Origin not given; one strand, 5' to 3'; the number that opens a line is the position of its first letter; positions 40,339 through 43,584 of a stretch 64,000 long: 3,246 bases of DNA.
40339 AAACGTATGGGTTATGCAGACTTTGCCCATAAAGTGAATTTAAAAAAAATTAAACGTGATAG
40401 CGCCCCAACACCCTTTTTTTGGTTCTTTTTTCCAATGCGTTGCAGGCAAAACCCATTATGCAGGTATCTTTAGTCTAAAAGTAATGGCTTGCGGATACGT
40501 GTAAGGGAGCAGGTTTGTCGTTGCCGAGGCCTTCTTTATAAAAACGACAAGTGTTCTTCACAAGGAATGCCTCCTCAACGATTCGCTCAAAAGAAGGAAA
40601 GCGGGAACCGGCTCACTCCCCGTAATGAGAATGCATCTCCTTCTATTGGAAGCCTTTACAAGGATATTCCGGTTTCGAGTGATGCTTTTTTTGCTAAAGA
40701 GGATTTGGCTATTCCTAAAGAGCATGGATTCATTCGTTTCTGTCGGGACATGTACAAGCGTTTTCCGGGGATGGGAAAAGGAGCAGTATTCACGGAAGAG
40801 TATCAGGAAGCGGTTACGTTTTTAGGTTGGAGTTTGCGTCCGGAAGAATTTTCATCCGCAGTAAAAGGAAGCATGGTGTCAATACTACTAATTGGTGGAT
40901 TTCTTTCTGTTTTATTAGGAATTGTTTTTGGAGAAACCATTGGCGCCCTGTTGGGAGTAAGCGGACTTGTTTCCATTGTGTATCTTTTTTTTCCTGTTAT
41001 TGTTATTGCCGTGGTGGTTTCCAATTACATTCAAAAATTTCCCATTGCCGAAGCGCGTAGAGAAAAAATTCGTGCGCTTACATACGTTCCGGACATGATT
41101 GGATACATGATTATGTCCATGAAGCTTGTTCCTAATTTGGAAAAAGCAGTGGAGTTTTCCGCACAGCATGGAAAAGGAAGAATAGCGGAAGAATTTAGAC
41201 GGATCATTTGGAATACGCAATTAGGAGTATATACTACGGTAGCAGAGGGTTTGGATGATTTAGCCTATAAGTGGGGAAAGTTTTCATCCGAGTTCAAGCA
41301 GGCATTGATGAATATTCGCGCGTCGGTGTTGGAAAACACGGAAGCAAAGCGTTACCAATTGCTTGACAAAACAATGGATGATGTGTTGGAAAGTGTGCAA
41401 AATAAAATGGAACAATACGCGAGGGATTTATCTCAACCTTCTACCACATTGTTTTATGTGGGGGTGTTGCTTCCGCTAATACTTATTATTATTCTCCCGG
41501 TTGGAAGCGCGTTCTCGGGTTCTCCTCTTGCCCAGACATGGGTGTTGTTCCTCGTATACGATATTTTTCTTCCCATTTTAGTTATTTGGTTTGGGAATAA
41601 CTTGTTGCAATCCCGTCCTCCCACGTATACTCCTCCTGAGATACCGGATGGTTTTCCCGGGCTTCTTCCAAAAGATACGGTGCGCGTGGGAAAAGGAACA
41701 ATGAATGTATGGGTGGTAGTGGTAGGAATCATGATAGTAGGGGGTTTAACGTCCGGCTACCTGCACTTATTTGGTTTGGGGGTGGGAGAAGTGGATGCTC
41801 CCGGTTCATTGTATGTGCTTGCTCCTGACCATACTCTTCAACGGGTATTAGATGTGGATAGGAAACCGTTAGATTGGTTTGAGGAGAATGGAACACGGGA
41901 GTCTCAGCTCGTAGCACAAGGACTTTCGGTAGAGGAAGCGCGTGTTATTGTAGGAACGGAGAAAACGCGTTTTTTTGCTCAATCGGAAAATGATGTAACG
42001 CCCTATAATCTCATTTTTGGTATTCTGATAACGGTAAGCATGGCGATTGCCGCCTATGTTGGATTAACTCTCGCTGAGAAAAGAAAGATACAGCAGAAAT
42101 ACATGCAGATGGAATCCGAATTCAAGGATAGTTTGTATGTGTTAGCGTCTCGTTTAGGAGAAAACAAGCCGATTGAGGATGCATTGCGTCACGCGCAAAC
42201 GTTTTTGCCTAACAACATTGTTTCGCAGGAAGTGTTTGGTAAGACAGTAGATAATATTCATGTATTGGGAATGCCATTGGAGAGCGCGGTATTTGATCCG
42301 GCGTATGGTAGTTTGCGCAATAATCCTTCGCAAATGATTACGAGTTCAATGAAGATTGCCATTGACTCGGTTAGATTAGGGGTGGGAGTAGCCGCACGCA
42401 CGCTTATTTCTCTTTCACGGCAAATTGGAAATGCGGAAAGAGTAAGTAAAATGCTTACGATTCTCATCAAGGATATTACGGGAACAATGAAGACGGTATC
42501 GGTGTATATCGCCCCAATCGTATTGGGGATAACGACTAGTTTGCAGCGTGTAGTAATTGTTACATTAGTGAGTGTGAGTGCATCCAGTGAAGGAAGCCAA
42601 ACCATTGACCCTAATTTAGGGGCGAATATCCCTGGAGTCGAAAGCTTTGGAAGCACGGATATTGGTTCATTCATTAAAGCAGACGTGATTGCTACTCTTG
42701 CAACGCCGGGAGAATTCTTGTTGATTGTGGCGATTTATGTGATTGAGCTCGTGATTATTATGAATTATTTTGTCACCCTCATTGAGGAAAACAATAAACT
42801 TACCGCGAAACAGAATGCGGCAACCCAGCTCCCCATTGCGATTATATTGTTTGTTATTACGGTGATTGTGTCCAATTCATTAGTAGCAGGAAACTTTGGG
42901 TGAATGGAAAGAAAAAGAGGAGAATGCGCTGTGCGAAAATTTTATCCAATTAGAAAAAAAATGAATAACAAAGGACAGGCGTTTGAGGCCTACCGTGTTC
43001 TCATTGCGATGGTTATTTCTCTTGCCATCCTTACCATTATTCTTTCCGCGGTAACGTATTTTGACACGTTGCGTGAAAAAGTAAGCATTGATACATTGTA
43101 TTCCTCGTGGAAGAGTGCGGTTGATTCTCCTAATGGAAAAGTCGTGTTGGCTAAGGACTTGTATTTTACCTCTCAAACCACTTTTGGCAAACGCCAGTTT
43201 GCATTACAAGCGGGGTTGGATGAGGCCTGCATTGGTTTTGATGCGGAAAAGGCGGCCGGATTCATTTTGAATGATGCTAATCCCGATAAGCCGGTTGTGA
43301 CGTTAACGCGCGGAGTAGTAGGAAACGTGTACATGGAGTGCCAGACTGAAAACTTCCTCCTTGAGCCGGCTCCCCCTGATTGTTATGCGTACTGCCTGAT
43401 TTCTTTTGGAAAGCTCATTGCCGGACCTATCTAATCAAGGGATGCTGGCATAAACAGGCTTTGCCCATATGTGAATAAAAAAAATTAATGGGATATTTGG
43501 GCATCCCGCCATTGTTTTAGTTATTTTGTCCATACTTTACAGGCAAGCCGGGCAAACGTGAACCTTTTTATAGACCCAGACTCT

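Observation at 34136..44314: Compact archaeal type-IV-pilus-like module: ATPase, platform, and three to four class III signal-peptide pilins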

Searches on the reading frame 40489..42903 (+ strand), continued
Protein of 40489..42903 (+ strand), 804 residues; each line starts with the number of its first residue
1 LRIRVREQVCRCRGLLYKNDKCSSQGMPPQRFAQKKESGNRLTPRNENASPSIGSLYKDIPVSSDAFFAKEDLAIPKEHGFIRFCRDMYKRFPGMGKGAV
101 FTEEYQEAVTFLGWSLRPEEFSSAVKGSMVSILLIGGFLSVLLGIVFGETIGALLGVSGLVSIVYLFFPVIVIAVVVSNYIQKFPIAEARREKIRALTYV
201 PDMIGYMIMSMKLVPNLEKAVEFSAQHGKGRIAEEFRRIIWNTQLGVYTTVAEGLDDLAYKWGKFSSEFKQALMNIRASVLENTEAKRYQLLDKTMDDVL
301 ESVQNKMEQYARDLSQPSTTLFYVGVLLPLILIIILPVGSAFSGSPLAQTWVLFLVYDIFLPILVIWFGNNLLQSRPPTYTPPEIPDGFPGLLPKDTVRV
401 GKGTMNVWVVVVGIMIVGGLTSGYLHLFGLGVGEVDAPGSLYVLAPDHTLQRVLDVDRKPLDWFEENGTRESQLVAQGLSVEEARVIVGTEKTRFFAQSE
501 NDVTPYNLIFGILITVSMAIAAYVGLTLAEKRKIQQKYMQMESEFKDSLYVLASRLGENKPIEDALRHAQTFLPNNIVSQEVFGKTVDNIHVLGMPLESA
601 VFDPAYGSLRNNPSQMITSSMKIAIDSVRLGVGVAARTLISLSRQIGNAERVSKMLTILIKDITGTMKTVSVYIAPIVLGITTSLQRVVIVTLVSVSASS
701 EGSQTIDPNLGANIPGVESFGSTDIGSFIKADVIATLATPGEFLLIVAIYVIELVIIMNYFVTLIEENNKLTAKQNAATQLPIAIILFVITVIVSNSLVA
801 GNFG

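Call 41: fold_search(model_id=the predicted structure, library=pdb)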
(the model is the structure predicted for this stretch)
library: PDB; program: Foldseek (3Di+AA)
matches with E <= 10: 160; with E <= 0.001: 0
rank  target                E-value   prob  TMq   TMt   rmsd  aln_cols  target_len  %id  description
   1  9g8j_C                1.1e-01  0.09  0.08  0.08  35.9       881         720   10  Structure of K+-dependent Na+-PPase from Thermotoga maritima in complex with zoledronate (released 2025-06-04)
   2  8i4a                  6.4e-01  0.07  0.11  0.08  38.7       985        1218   12  Cryo-EM structure of dipyridamole-bound ABCC4 (released 2023-05-24)
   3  7s5v                  7.2e-01  0.09  0.14  0.10  37.5       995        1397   10  Human KATP channel in open conformation, focused on SUR (released 2021-12-01)
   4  8y0g                  7.2e-01  0.05  0.07  0.09  36.7       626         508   11  Human beta-catenin crystal structure (released 2024-03-13)
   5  9i8u_B                8.1e-01  0.04  0.08  0.10  32.9       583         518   12  Upregulated state of BetP with Potassium in Amphipol A8-35 (released 2026-02-18)
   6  8zxk_C                8.8e-01  0.06  0.09  0.12  34.1       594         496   10  Cryo-EM structure of trimethylamine transporter TmaT binding with TMA (released 2024-11-06)
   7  5xan_B                8.8e-01  0.06  0.08  0.08  33.7       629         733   11  Crystal structure of SecDF in I form (P212121 space group) (released 2017-05-17)
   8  8w20_A                8.8e-01  0.05  0.08  0.08  63.4       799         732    9  Umb1 umbrella toxin particle (released 2024-04-17)
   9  8iz8                  9.5e-01  0.04  0.09  0.06  39.5      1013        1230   11  cryo EM structure of apo hMRP4 (released 2024-04-10)
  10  5xan_A                9.9e-01  0.06  0.07  0.08  32.9       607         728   12  Crystal structure of SecDF in I form (P212121 space group) (released 2017-05-17)
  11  7w4p_B                1.1e+00  0.03  0.09  0.06  35.9      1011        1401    9  The structure of KATP H175K mutant in closed state (released 2022-06-01)
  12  9ctf                  1.2e+00  0.04  0.09  0.06  37.5       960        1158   11  SapNP Reconstituted Human ABCB1 bound to Taxol in presence of ATP (released 2025-01-22)
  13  9rwq_A                1.3e+00  0.08  0.06  0.11  30.3       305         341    9  Ancestral Group III Chaperonin (ACIII) Double-Ring in Open Conformation including the Equatorial and Intermediate Doma (released 2025-12-10)
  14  8hki_b                1.5e+00  0.05  0.05  0.09  30.1       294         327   14  Human TRiC open state (released 2023-12-13)
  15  7w4o_B                1.5e+00  0.03  0.09  0.06  35.7      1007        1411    9  The structure of KATP H175K mutant in pre-open state (released 2022-06-01)
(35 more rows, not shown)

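Call 57: find_related_loci(query=A1, collection=genome_contigs, flank=10000)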
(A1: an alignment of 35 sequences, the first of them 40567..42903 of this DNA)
Query A1 (778 aa) in genome_contigs; peptide patterns used: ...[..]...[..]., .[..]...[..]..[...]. (x = any residue, [..] = any of these).
301 stretches matched a pattern; 268 encode a relative of the query (tblastn E <= 1e-3); the best 80 are kept; 80 distinct loci.
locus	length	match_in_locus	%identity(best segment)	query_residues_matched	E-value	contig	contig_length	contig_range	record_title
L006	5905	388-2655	85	23-778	0e+0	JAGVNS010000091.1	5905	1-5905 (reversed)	MAG: Thaumarchaeota archaeon isolate DeMMO3_24 c_000000087935, whole genome shotgun sequence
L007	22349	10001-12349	80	1-778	0e+0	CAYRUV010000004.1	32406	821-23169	MAG TPA_asm: uncultured archaeon isolate SRP278252_co2_866 genome assembly, contig: NODE_2667_length_32406_cov_7.760873,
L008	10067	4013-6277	78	24-778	0e+0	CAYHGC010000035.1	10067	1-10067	MAG TPA_asm: uncultured archaeon isolate ERP119705_co12_117 genome assembly, contig: NODE_8212_length_10067_cov_5.502397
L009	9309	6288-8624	75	1-778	0e+0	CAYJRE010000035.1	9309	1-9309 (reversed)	MAG TPA_asm: uncultured archaeon isolate ERP125453_co1_164 genome assembly, contig: NODE_8853_length_9309_cov_16.162524,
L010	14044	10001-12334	73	1-778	0e+0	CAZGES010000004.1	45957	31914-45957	MAG TPA_asm: uncultured archaeon isolate SRP292972_co3_112 genome assembly, contig: NODE_594_length_45957_cov_5.444403,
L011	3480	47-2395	73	1-778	0e+0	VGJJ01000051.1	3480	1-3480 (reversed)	MAG: Candidatus Iainarchaeum archaeon isolate M_DeepCast_50m_m2_156 M_DeepCast_50m_m2_156_Ga0194121_10047103, whole geno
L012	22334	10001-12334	73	1-778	0e+0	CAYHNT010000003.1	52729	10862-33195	MAG TPA_asm: uncultured archaeon isolate ERP119705_co13_431 genome assembly, contig: NODE_709_length_52729_cov_6.546019,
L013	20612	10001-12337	72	1-778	0e+0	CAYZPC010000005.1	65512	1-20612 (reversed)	MAG TPA_asm: uncultured archaeon isolate SRP278252_co2_776 genome assembly, contig: NODE_684_length_65512_cov_6.738424,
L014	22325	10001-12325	70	1-778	0e+0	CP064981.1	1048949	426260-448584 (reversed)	MAG: Candidatus Iainarchaeum archaeon isolate Fred_18-Q3-R57-64_BAT3C.431 chromosome, complete genome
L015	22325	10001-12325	70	1-778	0e+0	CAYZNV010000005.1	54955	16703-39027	MAG TPA_asm: uncultured archaeon isolate SRP278252_co2_833 genome assembly, contig: NODE_972_length_54955_cov_5.538980,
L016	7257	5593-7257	78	1-550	0e+0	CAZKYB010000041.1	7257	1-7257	MAG TPA_asm: uncultured archaeon isolate SRP342105_co1_296 genome assembly, contig: NODE_14515_length_7257_cov_5.793113,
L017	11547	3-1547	82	263-778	0e+0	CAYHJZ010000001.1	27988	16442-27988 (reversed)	MAG TPA_asm: uncultured archaeon isolate ERP119705_co13_635 genome assembly, contig: NODE_2082_length_27988_cov_5.423943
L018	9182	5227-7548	50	8-775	0e+0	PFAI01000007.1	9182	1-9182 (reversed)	MAG: Candidatus Diapherotrites archaeon CG10_big_fil_rev_8_21_14_0_10_31_34 CG10_8_21_14_0.10_scaffold_10443_c, whole ge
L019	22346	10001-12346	50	7-775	0e+0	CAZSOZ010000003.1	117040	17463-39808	MAG TPA_asm: uncultured archaeon isolate SRP141376_co4_183 genome assembly, contig: NODE_214_length_117040_cov_12.116425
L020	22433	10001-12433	49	6-778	0e+0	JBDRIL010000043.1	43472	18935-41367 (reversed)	MAG: archaeon isolate MEGAHIT-group-1.583 k141_541335, whole genome shotgun sequence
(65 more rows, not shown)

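Call 93: search_dna_similar(query=window:40567-42903:+, collection=plasmids, mode=protein, max_evalue=1, max_rows=15)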
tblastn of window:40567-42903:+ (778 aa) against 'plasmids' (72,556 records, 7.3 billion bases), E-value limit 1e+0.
Records with a match: 2; places in all: 2; records where one place covers at least 80% of the query: 0.
Best place of each record, by identity: <60% 2.
By first word of the organism name: Haloterrigena 2.
By predicted mobility (MOB-suite, as given by PLSDB): non-mobilizable 2.
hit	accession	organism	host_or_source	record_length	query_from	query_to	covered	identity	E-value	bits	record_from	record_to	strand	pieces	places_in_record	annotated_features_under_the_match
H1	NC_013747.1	Haloterrigena turkmenica DSM 5511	-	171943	140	659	51%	25.2%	3e-11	126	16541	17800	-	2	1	secretion system protein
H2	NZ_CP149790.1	Haloterrigena sp. KLK7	cell culture,salt lake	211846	139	659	49%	23.2%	1e-12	124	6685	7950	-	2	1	secretion system protein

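Call 94: get_annotated_region(hit=H1, flank=6000)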
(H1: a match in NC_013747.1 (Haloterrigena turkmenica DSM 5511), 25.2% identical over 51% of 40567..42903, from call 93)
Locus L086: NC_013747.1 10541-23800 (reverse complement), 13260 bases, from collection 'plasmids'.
description: Haloterrigena turkmenica DSM 5511 plasmid pHTUR04, complete sequence
organism: Haloterrigena turkmenica DSM 5511 (NCBI taxid 543526)
taxonomy: Archaea; Euryarchaeota; Halobacteria; Halobacteriales; Natrialbaceae; Haloterrigena; Haloterrigena turkmenica; Haloterrigena turkmenica DSM 5511
host: -; source: -; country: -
typing (MOB-suite, as given by PLSDB): non-mobilizable
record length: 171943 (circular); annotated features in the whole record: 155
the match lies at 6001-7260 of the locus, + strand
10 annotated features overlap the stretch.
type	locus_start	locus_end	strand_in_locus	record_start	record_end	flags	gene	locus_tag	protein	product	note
CDS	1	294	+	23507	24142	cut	-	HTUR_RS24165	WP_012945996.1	helix-turn-helix domain-containing protein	-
CDS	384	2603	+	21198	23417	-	-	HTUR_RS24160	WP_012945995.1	AAA family ATPase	-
CDS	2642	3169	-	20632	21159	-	-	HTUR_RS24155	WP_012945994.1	hypothetical protein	-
CDS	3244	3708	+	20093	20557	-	-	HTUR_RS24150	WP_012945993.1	hypothetical protein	-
CDS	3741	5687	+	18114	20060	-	-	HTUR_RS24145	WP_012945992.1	type II/IV secretion system ATPase subunit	-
CDS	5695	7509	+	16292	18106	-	-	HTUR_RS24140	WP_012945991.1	secretion system protein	-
CDS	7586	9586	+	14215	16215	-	-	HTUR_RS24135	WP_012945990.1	DEAD/DEAH box helicase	-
CDS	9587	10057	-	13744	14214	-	-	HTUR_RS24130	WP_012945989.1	hypothetical protein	-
CDS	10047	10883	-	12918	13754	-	-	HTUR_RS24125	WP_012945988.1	ParA family protein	-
CDS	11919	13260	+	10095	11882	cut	-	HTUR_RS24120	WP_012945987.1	DUF87 domain-containing protein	-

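Call 96: search_protein_families(library=pfam, proteins=[L086:5695-7509:+, L086:3741-5687:+], max_evalue=0.01)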
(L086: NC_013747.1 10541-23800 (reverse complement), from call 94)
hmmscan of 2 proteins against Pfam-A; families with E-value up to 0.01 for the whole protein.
L086:5695-7509:+ (604 aa): 0 families

L086:3741-5687:+ (648 aa): 4 families
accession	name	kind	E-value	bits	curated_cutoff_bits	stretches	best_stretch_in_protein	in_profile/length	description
PF00437.27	T2SSE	-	4.5e-20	72.1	24.9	1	285-540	25-268/370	Type II/IV secretion system protein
PF00005.33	ABC_tran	-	0.00026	22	25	1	399-489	7-80/137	ABC transporter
PF13401.12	AAA_22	-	0.0037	18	27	0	406-488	8-92/130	AAA domain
PF25199.1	nSTAND_NTPase5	-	0.0063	16.8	34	0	406-441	44-80/145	Novel STAND NTPase 5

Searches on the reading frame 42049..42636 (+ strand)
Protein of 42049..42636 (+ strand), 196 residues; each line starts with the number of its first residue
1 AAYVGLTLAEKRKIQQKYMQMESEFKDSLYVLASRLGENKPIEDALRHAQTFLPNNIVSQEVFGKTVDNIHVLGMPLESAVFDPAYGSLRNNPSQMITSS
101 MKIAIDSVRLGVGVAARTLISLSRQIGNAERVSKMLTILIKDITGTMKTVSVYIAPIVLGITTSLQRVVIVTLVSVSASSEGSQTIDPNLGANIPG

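Call 44: search_protein_families(library=pfam, proteins=[window:42049-42636:+], max_evalue=10)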
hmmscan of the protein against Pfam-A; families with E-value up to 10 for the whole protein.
seq(196 aa): 0 families

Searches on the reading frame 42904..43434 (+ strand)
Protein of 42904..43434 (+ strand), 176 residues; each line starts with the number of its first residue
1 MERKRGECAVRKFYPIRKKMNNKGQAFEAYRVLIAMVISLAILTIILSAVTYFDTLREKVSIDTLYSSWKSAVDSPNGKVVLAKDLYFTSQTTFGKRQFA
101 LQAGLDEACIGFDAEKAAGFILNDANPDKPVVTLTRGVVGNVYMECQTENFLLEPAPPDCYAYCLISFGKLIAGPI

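Call 3: search_protein_families(library=pfam, proteins=[window:42904-43434:+], max_evalue=0.1)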
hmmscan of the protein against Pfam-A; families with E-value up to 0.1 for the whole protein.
window:42904-43434:+ (176 aa): 0 families

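Call 8: search_protein_families(library=ncbifam, proteins=[window:42904-43434:+], max_evalue=0.1)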
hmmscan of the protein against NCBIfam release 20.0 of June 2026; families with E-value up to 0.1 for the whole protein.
window:42904-43434:+ (176 aa): 0 families

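Call 44: search_protein_families(library=pfam, proteins=[window:42961-43434:+], max_evalue=10)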
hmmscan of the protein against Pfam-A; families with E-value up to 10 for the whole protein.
window:42961-43434:+ (157 aa): 0 families
